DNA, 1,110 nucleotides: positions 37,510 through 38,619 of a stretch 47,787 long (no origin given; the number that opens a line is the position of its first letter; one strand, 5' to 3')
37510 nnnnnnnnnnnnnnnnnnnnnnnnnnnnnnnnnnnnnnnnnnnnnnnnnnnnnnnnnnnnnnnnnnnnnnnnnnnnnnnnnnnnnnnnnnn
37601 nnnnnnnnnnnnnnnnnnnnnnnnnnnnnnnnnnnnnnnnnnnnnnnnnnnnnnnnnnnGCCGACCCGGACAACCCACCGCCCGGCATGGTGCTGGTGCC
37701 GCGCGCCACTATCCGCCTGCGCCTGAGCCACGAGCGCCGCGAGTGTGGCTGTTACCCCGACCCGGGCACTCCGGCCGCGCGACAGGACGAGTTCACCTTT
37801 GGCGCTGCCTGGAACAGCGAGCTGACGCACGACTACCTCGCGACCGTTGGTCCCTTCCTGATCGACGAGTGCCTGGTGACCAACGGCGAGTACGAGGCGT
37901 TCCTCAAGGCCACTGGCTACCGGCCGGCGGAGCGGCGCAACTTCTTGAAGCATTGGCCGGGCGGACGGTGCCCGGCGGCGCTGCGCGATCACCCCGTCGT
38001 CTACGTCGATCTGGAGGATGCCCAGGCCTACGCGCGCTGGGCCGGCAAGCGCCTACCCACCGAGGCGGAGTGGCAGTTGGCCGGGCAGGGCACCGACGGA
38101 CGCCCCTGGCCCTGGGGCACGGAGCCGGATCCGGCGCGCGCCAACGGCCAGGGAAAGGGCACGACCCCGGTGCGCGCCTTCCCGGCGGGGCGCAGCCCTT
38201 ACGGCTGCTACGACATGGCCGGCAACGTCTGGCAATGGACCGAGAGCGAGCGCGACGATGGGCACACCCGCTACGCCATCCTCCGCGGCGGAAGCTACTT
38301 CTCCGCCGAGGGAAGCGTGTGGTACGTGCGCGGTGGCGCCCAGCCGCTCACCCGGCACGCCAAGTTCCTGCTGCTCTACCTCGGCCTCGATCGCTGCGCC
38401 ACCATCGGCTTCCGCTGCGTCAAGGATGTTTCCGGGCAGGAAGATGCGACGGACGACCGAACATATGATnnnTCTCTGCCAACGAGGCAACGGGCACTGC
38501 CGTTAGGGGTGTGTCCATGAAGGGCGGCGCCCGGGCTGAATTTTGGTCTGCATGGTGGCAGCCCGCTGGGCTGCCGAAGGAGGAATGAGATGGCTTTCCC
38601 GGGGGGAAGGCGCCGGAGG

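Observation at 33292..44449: Seven-gene same-strand locus combining non-catalytic FGE-sulfatase-like domains, HEAT-repeat proteins, an O-acyltransferase and secreted CBM/GH-like enzymes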

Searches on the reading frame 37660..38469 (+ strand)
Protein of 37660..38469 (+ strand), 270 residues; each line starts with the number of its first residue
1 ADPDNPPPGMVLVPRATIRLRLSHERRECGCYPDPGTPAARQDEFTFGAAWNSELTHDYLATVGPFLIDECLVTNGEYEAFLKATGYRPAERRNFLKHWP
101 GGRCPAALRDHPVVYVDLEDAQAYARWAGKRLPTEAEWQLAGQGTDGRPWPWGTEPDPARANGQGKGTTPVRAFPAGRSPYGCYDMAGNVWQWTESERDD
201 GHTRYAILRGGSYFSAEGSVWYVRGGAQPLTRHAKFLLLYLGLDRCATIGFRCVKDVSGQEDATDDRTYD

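Call 27: search_solved_structures(query=window:37660-38469:+, max_evalue=0.001, show_alignments=3)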
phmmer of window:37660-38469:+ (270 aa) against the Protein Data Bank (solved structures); distinct sequences matched with E-value up to 0.001: 34.
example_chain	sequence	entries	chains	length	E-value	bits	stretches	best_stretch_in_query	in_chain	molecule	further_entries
8ux5_A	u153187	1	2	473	2.1e-23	85.8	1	110-197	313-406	Selenoxide synthase OvsA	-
8u41_A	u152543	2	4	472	3.9e-23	84.9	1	110-196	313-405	Selenoxide synthase OvsA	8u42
1y4j_A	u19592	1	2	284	4.6e-23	84.7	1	100-221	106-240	Sulfatase modifying factor 2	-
7ml6_A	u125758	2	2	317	7.7e-22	80.7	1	46-163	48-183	CalU17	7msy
6vqp_A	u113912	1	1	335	1.3e-21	80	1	46-164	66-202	CalU17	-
5nxl_A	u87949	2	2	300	1.6e-21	79.6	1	108-195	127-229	Non-specific serine/threonine protein kinase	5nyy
6s07_A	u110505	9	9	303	4.9e-21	78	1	108-195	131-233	Formylglycine-generating enzyme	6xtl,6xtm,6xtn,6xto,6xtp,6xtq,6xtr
7spq_A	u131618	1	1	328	6e-20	74.4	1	67-197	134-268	Serine/threonine kinase ToxD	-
2aii_X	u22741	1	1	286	2.8e-17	65.7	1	79-196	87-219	Sulfatase modifying factor 1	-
8aru_A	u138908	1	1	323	3.5e-17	65.4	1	79-196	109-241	Formylglycine-generating enzyme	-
6muj_A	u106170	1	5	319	4.4e-17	65.1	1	102-195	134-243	Formylglycine-generating enzyme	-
2q17_A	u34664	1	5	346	4.6e-17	65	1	101-195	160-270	formylglycine generating enzyme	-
2aft_X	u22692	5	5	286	4.7e-17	65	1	79-196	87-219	Sulfatase modifying factor 1 | Sulfatase-modifying factor 1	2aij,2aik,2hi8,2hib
2afy_X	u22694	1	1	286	4.7e-17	65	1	79-196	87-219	Sulfatase modifying factor 1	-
5ssy_A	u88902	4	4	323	7.1e-17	64.4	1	79-196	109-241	Formylglycine-generating enzyme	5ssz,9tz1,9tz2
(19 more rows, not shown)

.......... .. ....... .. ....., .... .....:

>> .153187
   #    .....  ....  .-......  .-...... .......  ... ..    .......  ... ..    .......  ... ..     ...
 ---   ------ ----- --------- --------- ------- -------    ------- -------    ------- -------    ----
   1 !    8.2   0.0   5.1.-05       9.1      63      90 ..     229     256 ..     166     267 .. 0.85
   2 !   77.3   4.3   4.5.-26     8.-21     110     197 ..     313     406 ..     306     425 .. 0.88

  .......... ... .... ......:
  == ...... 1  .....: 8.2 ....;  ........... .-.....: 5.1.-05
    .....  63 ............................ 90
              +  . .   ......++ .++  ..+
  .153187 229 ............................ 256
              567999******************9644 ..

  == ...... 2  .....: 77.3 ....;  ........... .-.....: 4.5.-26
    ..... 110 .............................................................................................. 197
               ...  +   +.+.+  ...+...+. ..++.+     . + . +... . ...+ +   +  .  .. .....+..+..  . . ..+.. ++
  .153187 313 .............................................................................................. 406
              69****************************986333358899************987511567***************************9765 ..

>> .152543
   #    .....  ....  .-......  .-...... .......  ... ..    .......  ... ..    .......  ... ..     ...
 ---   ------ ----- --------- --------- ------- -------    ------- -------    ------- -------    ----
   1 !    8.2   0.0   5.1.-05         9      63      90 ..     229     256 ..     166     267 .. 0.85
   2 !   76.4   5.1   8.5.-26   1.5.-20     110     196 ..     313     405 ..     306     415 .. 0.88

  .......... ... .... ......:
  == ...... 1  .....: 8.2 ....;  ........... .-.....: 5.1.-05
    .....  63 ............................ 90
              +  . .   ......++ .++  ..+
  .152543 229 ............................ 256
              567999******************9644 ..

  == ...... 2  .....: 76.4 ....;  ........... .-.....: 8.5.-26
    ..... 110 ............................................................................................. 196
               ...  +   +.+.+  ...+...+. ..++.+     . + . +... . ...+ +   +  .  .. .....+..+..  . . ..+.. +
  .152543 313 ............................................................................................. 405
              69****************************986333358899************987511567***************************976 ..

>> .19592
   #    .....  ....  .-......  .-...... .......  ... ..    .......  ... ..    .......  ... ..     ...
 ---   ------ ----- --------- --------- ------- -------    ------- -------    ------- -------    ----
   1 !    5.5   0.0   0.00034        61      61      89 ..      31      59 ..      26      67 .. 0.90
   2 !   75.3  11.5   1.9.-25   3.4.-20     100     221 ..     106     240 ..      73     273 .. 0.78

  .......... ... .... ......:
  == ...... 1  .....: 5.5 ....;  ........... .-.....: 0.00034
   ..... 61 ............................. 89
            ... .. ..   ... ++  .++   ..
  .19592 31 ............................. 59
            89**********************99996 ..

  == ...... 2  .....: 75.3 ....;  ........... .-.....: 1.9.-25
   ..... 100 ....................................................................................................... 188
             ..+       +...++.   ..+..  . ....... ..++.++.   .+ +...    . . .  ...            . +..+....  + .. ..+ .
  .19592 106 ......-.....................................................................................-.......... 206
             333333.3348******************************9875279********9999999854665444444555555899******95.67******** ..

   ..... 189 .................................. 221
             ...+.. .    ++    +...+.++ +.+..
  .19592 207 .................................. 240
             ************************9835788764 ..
